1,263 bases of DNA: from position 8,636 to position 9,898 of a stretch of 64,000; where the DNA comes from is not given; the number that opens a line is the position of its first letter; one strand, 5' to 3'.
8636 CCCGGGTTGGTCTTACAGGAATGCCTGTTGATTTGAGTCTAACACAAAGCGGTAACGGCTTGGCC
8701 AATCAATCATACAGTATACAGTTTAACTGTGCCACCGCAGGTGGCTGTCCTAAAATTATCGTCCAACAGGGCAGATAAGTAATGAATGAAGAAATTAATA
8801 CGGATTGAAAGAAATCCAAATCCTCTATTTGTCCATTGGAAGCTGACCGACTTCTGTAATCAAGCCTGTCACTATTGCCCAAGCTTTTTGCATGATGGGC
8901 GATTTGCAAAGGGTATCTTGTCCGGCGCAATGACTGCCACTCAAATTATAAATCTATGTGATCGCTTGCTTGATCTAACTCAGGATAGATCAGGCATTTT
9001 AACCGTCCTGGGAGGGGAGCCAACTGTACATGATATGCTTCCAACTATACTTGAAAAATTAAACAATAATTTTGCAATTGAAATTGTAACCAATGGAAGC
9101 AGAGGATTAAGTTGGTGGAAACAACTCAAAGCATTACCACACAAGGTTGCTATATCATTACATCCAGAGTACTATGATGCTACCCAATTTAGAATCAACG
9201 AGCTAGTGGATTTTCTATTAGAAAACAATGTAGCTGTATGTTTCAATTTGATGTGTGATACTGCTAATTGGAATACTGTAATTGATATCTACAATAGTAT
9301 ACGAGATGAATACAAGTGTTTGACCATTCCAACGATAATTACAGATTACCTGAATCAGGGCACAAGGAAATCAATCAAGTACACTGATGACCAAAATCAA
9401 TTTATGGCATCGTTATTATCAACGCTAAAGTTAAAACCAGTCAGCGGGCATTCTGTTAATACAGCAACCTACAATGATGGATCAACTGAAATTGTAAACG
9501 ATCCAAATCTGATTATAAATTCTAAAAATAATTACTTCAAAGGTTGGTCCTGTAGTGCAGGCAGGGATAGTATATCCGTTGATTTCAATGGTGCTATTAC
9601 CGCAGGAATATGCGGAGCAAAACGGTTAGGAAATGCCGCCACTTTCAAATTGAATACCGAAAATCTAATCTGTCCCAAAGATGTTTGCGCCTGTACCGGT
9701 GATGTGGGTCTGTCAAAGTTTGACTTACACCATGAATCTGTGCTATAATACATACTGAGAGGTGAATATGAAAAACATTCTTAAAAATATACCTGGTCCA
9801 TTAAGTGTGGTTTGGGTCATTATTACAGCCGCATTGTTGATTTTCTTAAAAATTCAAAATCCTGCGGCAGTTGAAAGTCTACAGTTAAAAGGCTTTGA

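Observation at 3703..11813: Phage-encoded curli secretion set joined to a FecR protein and a CHASE2 adenylate cyclase: a candidate envelope sensing and signalling system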

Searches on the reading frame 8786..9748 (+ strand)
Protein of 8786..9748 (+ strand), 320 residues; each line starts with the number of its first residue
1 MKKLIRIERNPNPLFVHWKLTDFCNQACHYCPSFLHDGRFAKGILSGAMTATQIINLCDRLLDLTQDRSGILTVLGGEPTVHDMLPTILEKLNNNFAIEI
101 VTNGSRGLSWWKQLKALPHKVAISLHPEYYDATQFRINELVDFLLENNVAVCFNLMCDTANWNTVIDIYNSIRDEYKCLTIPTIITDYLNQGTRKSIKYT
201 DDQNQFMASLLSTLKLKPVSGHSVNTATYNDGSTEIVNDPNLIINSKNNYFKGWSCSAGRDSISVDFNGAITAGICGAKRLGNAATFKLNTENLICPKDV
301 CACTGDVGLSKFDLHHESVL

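Call 3: search_protein_families(library=pfam, proteins=[window:8786-9748:+], max_evalue=0.01)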
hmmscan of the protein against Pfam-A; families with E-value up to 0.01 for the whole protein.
window:8786-9748:+ (320 aa): 1 family
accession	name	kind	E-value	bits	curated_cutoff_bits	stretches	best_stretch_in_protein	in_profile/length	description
PF04055.27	Radical_SAM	-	1.1e-09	39.2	29.5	1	19-130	2-112/166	Radical SAM superfamily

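Call 7: search_protein_families(library=phrogs, proteins=[window:8786-9748:+], max_evalue=0.001)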
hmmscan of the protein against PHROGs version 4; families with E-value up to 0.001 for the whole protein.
window:8786-9748:+ (320 aa): 3 families
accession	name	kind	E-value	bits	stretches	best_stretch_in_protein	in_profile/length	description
phrog_13987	-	other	1.2e-11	45.5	1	15-304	16-264/274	radical SAM domain-containing protein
phrog_2076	-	moron, auxiliary metabolic gene and host takeover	8.9e-06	26.4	1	24-176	41-195/247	QueE-like radical SAM domain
phrog_14086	-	other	0.00031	21.2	0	22-105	95-176/353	radical SAM domain-containing protein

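Call 36: search_protein_families(library=ncbifam, proteins=[window:8786-9748:+], max_evalue=0.01)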
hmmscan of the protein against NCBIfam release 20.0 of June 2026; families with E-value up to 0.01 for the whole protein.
window:8786-9748:+ (320 aa): 21 families
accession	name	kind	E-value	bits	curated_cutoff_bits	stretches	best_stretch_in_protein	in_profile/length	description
NF038073.1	rSAM_STM4011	subfamily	1.3e-12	47.6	200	2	23-173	11-158/278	STM4011 family radical SAM protein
NF038283.1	viperin_w_prok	equivalog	1.5e-09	37.4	180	1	14-124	2-113/281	viperin family antiviral radical SAM protein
TIGR02668.1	moaA_archaeal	equivalog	2.5e-06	26.7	325.25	1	19-127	15-118/303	GTP 3',8-cyclase MoaA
NF001199.0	PRK00164.2-1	equivalog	9.9e-06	24.9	231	1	19-126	17-119/308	GTP 3',8-cyclase MoaA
TIGR03365.1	Bsubt_queE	equivalog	1.4e-05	24.7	206.1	1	21-117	29-122/238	7-carboxy-7-deazaguanine synthase QueE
TIGR04321.1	spiroSPASM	subfamily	2.6e-05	23.1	250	1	12-100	229-313/510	spiro-SPASM protein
TIGR02666.1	moaA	equivalog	2.8e-05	23.2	284.05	1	20-125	16-122/336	GTP 3',8-cyclase MoaA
TIGR04340.1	rSAM_ACGX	hypoth_equivalog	8.7e-05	21.9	400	1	17-96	6-84/341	radical SAM/SPASM domain protein, ACGX system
TIGR03963.1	rSAM_QueE_Clost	equivalog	9.9e-05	22.1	260.1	1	23-115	28-113/219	putative 7-carboxy-7-deazaguanine synthase QueE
NF050035.1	rSAM_WgK_link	exception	0.00012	21.3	650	1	11-105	6-94/367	radical SAM/SPASM peptide maturase WgkB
TIGR04133.1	rSAM_w_lipo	hypoth_equivalog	0.00025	20.1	425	1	16-104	26-110/350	TIGR04133 family radical SAM/SPASM protein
TIGR03977.1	rSAM_pair_HxsC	equivalog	0.00038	19.4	267.9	1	20-106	31-110/292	His-Xaa-Ser system radical SAM maturase HxsC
NF045702.1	rSAM_GDGT_ether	equivalog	0.00089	18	450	1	18-106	90-175/486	tetraether lipid synthase Tes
NF033640.1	N_Twi_rSAM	subfamily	0.0023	17.1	170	1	10-107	107-216/398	twitch domain-containing radical SAM protein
TIGR04317.1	W_rSAM_matur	equivalog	0.0034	16.6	380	1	19-105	9-89/349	tungsten cofactor oxidoreductase radical SAM maturase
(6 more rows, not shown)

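Call 70: search_protein_families(library=padloc, proteins=[window:8786-9748:+], max_evalue=0.001)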
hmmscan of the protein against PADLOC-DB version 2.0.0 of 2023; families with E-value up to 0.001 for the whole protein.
window:8786-9748:+ (320 aa): 2 families
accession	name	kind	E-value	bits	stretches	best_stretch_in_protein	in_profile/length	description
PDLC02903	pVip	-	6.9e-11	40.1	1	16-125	2-100/257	Viperins not associated with kinases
PDLC02904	pVip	-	1.6e-09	35.7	1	13-107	2-88/262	Viperins associated with kinases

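Call 88: find_homologous_proteins(query=window:8786-9748:+, max_evalue=0.00001)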
Query window:8786-9748:+ (320 aa): 116 proteins with E <= 0.00001 among 1055 candidates.
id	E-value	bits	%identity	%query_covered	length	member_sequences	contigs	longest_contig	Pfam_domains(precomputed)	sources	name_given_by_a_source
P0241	2.1e-211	719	96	100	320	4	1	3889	PF04055.28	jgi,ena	jgi:organic radical activating enzyme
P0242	2.1e-161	555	73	100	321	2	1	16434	PF04055.28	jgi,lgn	jgi:organic radical activating enzyme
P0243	2.4e-158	545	71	100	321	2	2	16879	PF04055.28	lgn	-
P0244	1.8e-100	354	51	99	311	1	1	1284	PF04055.28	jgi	jgi:organic radical activating enzyme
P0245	8.2e-81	290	43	97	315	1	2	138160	PF04055.28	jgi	jgi:organic radical activating enzyme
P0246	7.4e-80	287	44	98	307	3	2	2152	PF04055.28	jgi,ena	jgi:MoaA/NifB/PqqE/SkfB family radical SAM enzyme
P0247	1.4e-79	286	43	97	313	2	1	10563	PF04055.28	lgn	-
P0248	8.2e-76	273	43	93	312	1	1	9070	PF04055.28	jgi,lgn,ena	jgi:MoaA/NifB/PqqE/SkfB family radical SAM enzyme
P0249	9.0e-76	273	43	97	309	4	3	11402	PF04055.28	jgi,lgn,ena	-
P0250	4.7e-75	271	43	97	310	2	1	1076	PF04055.28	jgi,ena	-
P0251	2.5e-74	269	42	97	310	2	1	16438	PF04055.28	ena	-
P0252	2.8e-74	268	41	98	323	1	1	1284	PF04055.28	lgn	-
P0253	3.3e-74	268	42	97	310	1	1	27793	PF04055.28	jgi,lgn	jgi:hypothetical protein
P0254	6.0e-74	267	42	97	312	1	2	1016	PF04055.28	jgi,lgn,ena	jgi:sulfatase maturation enzyme AslB (radical SAM superfamily)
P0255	6.5e-74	267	41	98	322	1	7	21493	PF04055.28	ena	-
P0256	2.2e-73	265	43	98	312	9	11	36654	PF04055.28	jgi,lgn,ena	jgi:organic radical activating enzyme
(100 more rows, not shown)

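Call 89: find_encoding_contigs(protein=P0242, flank=8000, max_places=2)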
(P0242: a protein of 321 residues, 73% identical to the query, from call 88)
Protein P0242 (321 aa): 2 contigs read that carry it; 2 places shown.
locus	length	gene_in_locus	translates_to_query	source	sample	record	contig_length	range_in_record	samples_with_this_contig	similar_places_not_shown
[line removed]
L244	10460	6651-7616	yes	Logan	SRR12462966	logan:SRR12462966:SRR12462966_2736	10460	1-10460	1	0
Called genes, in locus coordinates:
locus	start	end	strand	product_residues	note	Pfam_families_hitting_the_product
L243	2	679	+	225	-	?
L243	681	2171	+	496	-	-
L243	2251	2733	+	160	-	PF10614:CsgF (weak)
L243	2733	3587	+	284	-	PF03783:CsgG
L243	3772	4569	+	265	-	-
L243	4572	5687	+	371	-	PF04773:FecR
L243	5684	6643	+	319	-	-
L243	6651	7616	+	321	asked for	PF04055:Radical_SAM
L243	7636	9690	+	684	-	PF05226:CHASE2, PF00211:Guanylate_cyc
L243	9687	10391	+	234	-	-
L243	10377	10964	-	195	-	PF00487:FA_desaturase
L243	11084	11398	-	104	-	-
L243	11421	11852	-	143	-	-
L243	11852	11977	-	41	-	-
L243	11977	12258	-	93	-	-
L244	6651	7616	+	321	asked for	PF04055:Radical_SAM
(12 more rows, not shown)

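Call 90: find_encoding_contigs(protein=P0256, flank=6000, max_places=3)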
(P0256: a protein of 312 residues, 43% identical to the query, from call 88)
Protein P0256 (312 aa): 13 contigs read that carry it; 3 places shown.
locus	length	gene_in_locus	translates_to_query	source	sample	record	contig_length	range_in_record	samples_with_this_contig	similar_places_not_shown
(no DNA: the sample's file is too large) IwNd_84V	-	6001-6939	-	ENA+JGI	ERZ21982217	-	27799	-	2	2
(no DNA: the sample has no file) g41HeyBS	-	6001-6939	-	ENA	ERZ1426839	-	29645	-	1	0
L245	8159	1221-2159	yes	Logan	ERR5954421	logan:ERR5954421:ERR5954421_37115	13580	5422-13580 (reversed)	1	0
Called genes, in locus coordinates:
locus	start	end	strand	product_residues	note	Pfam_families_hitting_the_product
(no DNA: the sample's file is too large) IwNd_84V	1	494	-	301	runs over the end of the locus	-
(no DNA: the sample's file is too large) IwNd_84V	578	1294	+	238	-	-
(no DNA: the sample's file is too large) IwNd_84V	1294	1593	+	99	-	-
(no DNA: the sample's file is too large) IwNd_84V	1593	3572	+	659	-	-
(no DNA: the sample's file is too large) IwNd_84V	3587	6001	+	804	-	-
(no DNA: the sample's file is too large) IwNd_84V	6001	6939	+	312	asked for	PF04055:Radical_SAM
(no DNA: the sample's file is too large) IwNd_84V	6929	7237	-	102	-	-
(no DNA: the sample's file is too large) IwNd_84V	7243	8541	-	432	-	PF01068:DNA_ligase_A_M, PF14743:DNA_ligase_OB_2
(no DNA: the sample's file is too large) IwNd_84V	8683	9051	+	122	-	-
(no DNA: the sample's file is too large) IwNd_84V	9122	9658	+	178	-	PF01844:HNH, PF14279:HNH_5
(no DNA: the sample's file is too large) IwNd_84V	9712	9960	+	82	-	-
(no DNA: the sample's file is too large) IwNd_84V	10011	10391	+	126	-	-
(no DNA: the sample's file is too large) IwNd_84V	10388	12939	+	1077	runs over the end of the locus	PF27647:DUF8360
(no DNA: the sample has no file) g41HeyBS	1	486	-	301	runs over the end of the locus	-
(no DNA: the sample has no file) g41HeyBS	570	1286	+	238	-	-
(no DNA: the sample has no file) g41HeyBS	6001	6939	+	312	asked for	PF04055:Radical_SAM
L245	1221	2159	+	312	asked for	PF04055:Radical_SAM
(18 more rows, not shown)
